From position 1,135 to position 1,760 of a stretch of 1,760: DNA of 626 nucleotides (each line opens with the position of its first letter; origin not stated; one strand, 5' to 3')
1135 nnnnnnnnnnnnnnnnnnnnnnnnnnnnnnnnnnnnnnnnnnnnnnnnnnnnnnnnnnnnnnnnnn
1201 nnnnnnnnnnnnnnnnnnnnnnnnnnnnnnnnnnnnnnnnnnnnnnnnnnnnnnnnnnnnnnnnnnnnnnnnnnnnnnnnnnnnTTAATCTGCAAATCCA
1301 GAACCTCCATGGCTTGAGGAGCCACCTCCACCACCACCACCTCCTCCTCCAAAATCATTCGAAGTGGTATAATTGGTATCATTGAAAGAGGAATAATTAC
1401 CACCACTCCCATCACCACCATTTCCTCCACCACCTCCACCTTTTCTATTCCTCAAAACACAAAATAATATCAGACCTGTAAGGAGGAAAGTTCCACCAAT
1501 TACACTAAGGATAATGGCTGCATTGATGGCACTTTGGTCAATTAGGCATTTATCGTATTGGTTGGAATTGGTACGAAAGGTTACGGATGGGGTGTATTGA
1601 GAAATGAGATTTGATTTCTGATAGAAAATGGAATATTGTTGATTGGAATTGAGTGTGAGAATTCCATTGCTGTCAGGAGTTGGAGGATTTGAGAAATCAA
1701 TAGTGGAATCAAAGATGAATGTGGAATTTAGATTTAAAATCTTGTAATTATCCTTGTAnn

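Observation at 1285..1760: Unlisted minus-strand gene fragment for a cell-surface-type membrane protein with a poly-Gly tail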

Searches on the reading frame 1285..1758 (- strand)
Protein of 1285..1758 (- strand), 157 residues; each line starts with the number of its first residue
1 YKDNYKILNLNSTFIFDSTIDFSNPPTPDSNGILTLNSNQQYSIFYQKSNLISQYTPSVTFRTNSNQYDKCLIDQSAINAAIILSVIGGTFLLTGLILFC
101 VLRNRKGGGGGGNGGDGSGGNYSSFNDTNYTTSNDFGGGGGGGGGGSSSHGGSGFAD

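Call 5: search_protein_families(library=pfam, proteins=[window:1285-1758:-], max_evalue=1)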
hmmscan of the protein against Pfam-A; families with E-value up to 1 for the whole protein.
window:1285-1758:- (157 aa): 2 families
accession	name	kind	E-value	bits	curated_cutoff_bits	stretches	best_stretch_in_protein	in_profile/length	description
PF15049.11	DUF4534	-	0.013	15.7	29.2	1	32-106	9-81/163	Protein of unknown function (DUF4534)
PF01034.25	Syndecan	-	0.16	12.4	25.2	1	72-106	2-36/64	Syndecan domain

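Call 7: find_homologous_proteins(query=window:1288-1758:-, max_evalue=0.01)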
Query window:1288-1758:-: 1317 candidates shared short words with the query, none scored E <= 0.01.

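Call 19: search_protein_representatives(protein=window:1288-1758:-)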
Query: 157 residues. Proteins with E-value up to 0.001 (for the whole library): 4; up to 1e-10: 2; up to 1e-30: 1. The best 4 are listed.
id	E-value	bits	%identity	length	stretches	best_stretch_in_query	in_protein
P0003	2.1e-94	330.2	100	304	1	1-157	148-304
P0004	5.8e-20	88.2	43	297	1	1-156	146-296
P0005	1.1e-05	41.8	51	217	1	78-157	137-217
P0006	5.6e-04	36.3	29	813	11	63-110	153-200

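Call 21: list_cluster_members(proteins=[P0003, P0004, P0005])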
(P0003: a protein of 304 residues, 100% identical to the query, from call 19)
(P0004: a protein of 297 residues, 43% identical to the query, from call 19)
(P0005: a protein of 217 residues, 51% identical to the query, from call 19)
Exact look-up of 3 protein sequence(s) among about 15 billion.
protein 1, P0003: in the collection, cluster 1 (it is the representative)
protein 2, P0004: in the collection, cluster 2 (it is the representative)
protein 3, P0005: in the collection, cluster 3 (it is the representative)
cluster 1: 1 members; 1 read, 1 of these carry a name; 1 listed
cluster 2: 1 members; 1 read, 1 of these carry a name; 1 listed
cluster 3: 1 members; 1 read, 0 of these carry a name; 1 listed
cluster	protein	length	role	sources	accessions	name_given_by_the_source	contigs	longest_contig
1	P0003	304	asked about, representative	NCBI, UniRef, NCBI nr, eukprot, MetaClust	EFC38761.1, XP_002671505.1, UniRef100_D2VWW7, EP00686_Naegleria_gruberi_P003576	predicted protein [Naegleria gruberi] | Predicted protein n=1 Tax=Naegleria gruberi TaxID=5762 RepID=D2VWW7_NAEGR | uncharacterized protein NAEGRDRAFT_73530 [Naegleria gruberi]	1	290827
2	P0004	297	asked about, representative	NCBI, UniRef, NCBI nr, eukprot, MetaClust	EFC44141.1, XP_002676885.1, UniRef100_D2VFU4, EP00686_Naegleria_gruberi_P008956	predicted protein [Naegleria gruberi] | Predicted protein n=1 Tax=Naegleria gruberi TaxID=5762 RepID=D2VFU4_NAEGR | uncharacterized protein NAEGRDRAFT_67746 [Naegleria gruberi]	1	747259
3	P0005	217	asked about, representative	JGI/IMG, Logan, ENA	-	-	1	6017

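Call 22: search_protein_families(library=pfam, proteins=[P0003, P0004, P0005], max_evalue=1)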
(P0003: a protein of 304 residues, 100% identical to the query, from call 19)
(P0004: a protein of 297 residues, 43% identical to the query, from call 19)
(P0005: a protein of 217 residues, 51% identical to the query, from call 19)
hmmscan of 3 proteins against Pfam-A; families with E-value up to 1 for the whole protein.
P0003 (304 aa): 1 family
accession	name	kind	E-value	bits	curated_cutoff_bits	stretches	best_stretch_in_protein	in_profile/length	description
PF15049.11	DUF4534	-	0.04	14.1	29.2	1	179-253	9-81/163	Protein of unknown function (DUF4534)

P0004 (297 aa): 2 families
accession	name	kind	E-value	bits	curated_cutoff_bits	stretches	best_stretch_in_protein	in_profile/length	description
PF09972.14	DUF2207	-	0.07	13.8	24.4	1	46-126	15-91/172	Predicted membrane protein (DUF2207) N-terminal domain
PF07178.16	TraL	-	0.13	13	24.4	1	213-253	22-62/90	TraL protein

P0005 (217 aa): 0 families

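Call 24: search_solved_structures(query=P0003, max_evalue=1)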
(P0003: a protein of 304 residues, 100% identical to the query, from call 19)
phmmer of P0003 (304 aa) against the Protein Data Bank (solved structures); distinct sequences matched with E-value up to 1: 8.
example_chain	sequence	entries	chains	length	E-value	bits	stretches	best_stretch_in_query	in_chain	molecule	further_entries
8jkv_A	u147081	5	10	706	0.0094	18.7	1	239-295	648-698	Heparan-alpha-glucosaminide N-acetyltransferase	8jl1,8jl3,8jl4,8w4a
7bwu_B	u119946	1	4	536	0.024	17.4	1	199-267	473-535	Hemagglutinin-neuraminidase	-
6r4m_A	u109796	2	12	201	0.074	15.8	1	239-270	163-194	Phosphatidylglycerol/phosphatidylinositol transfer protein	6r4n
9j5v_R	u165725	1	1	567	0.13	15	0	247-298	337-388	Lysophosphatidic acid receptor 1,Lysophosphatidic acid receptor 1,Lysophosphatidic acid re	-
6yvd_D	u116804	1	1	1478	0.26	14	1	163-297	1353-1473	Structural maintenance of chromosomes protein 4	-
7qen_B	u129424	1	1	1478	0.28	13.9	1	163-297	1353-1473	Structural maintenance of chromosomes protein 4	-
2l6g_A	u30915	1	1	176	0.57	12.9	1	227-274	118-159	Focal adhesion kinase 1, linker, Paxillin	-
5a49_A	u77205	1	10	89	0.87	12.3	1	79-133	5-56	MATERNAL EFFECT PROTEIN OSKAR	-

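Call 27: find_encoding_contigs(protein=P0003, flank=10000, max_places=4)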
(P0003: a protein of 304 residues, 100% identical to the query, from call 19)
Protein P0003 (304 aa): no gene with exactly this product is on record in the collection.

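Call 28: find_encoding_contigs(protein=P0005, flank=6000, max_places=4)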
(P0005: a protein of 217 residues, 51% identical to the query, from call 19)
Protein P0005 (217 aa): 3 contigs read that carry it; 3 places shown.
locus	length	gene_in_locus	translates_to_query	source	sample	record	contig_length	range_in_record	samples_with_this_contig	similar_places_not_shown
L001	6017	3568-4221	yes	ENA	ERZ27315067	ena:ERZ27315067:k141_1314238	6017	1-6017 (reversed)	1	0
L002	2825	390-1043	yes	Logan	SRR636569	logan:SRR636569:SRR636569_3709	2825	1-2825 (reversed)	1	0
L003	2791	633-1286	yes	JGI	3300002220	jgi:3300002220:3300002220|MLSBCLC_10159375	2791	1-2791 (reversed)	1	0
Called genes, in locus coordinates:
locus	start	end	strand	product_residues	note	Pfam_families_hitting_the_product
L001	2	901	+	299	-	?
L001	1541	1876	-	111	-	-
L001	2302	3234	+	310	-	PF12530:DUF3730 (faint), PF00514:Arm (faint)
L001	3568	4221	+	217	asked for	-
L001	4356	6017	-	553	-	?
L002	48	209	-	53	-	-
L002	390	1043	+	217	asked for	-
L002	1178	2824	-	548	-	?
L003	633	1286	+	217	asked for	-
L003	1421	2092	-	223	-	-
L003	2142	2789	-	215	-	?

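Call 35: search_protein_families(library=pfam, proteins=[L001:3409-4221:+], max_evalue=10)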
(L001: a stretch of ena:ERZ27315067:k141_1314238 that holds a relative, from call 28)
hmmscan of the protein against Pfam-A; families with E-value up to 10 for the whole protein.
L001:3409-4221:+ (270 aa): 1 family
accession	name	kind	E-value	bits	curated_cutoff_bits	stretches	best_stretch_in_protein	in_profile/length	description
PF09972.14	DUF2207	-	0.053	14.2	24.4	1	7-136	18-135/172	Predicted membrane protein (DUF2207) N-terminal domain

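Call 39: search_protein_families(library=ncbifam, proteins=[P0003, P0004, L001:3409-4221:+], max_evalue=10)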
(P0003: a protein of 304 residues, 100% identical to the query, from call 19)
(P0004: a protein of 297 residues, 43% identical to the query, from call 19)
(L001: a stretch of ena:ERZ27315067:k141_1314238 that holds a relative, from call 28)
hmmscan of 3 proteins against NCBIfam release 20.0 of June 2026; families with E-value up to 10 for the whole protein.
P0003 (304 aa): 0 families

P0004 (297 aa): 1 family
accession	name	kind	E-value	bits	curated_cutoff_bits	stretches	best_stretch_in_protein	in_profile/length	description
NF011807.0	PRK15276.1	equivalog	0.14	12.2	252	1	40-117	26-96/156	putative fimbrial subunit SteE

L001:3409-4221:+ (270 aa): 0 families

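Call 41: predict_structure(alignment_id=A3)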
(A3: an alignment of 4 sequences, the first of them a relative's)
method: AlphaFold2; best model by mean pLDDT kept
length: 304 residues; sequences in the alignment: 4
mean_pLDDT: 66.6   pTM: 0.62
mean pLDDT of the five models: 66.6, 50.0, 47.5, 46.6, 45.6
residues with pLDDT >= 90: 40; 70-90: 137; 50-70: 42; < 50: 85
segments of 3 or more residues with pLDDT < 50: 21-24, 222-300
pLDDT, mean of each block of 10 residues (from residue 1): 77 69 64 89 83 89 78 75 83 72 85 87 79 58 78 81 90 90 89 85 85 76 40 32 42 27 23 24 23 30 55
secondary structure, 60 per line:
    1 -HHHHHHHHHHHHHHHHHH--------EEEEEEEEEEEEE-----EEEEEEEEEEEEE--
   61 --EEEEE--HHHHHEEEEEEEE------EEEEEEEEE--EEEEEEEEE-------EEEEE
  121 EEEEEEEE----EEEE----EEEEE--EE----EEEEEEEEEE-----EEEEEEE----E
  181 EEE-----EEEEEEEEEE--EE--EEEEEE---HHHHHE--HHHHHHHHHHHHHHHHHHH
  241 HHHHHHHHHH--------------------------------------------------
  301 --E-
elements in order: H2-19 E28-40 E46-58 E63-67 H70-74 E75-82 E89-97 E100-108 E116-128 E133-136 E141-145 E154-163 E169-175 E180-183 E189-198 E205-210 H214-218 H222-250

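Call 45: fold_search(model_id=the predicted structure, library=pdb)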
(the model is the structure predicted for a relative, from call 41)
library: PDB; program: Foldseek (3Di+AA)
matches with E <= 10: 1464; with E <= 0.001: 262
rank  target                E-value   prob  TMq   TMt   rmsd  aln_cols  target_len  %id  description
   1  8b6l_O                7.8e-08  1.00  0.44  0.25  18.8       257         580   13  Subtomogram average of the human Sec61-TRAP-OSTA-translocon (released 2022-12-07)
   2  8pn9_E                1.3e-07  1.00  0.46  0.26  20.8       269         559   11  Structure of human oligosaccharyltransferase OST-A complex bound to NGI-1 (released 2024-05-08)
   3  6s7o_E                2.2e-07  1.00  0.47  0.27  18.3       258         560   14  Cryo-EM structure of human oligosaccharyltransferase complex OST-A (released 2019-12-18)
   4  6s7t_E                2.7e-07  1.00  0.49  0.36  18.4       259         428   13  Cryo-EM structure of human oligosaccharyltransferase complex OST-B (released 2019-12-18)
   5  6c26_1                1.1e-06  1.00  0.47  0.34  16.8       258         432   12  The Cryo-EM structure of a eukaryotic oligosaccharyl transferase complex (released 2018-01-31)
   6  8cgp_A                2.2e-06  1.00  0.42  0.16   4.5       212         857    7  Insulin regulated aminopeptidase (IRAP) in complex with an allosteric aryl sulfonamide inhibitor (released 2024-01-31)
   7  6ezn_A                2.7e-06  1.00  0.48  0.34  15.6       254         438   10  Cryo-EM structure of the yeast oligosaccharyltransferase (OST) complex (released 2018-01-17)
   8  7oci_A                3.8e-06  1.00  0.46  0.33  16.6       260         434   10  Cryo-EM structure of yeast Ost6p containing oligosaccharyltransferase complex (released 2022-02-16)
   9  4o8q_B                4.0e-06  1.00  0.20  0.24  11.8       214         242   13  Crystal structure of bovine MHD domain of the COPI delta subunit at 2.15 A resolution (released 2015-01-07)
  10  6a8z_A                5.5e-06  1.00  0.38  0.28   5.2       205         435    9  Crystal structure of M1 zinc metallopeptidase from Deinococcus radiodurans (released 2019-07-17)
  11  7zyf_A                5.5e-06  1.00  0.39  0.16   5.1       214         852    6  Insulin regulated aminopeptidase (IRAP) in complex with a nanomolar alpha hydroxy beta amino acid based inhibitor. (released 2022-07-20)
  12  4pj6_A                7.6e-06  1.00  0.44  0.17   4.5       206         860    9  Crystal Structure of Human Insulin Regulated Aminopeptidase with Lysine in Active Site (released 2014-12-03)
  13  8agb_E                7.6e-06  1.00  0.47  0.34  16.4       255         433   11  Structure of yeast oligosaccharylransferase complex with lipid-linked oligosaccharide bound (released 2022-12-07)
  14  3chp                  9.0e-06  1.00  0.39  0.21   5.3       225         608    9  Crystal structure of leukotriene a4 hydrolase in complex with (3S)-3-amino-4-oxo-4-[(4-phenylmethoxyphenyl)amino]butanoi (released 2008-04-22)
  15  4xmz                  1.2e-05  1.00  0.34  0.14   6.1       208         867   10  Crystal Structure of Met260Ala mutant of E. coli Aminopeptidase N in complex with 2,4-diaminobutyric acid (released 2016-01-27)
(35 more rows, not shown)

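Call 59: predict_structure(alignment_id=A4)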
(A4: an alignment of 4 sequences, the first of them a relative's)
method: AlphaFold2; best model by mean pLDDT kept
length: 297 residues; sequences in the alignment: 4
mean_pLDDT: 60.3   pTM: 0.51
mean pLDDT of the five models: 60.3, 55.4, 49.2, 47.3, 46.9
residues with pLDDT >= 90: 0; 70-90: 101; 50-70: 101; < 50: 95
segments of 3 or more residues with pLDDT < 50: 21-28, 70-75, 127-137, 214-224, 244-297
pLDDT, mean of each block of 10 residues (from residue 1): 62 68 47 83 75 79 51 50 63 63 62 74 59 45 68 86 72 74 84 78 62 44 52 73 48 34 36 37 36 38
secondary structure, 60 per line:
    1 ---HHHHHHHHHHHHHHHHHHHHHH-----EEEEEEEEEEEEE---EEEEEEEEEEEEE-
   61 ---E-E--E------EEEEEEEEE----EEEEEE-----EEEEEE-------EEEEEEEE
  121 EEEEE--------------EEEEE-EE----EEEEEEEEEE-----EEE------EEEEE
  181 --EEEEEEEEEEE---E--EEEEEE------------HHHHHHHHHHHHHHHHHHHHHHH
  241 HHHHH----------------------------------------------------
elements in order: H4-25 E31-43 E47-59 E76-84 E89-94 E100-105 E113-125 E140-144 E152-161 E167-169 E176-180 E183-193 E200-205 H218-245

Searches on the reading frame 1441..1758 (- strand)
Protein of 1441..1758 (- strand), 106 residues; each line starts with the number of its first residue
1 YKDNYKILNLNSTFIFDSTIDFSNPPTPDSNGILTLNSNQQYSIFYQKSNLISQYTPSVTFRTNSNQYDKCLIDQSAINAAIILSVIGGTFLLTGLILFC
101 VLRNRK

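Call 16: find_related_loci(query=window:1441-1758:-, collection=metagenome_contigs, flank=10000)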
Query window:1441-1758:- (106 aa) in metagenome_contigs; peptide patterns used: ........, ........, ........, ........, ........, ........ (x = any residue, [..] = any of these).
367 stretches matched a pattern, but none encodes a relative of the query by tblastn (E <= 1e-3).
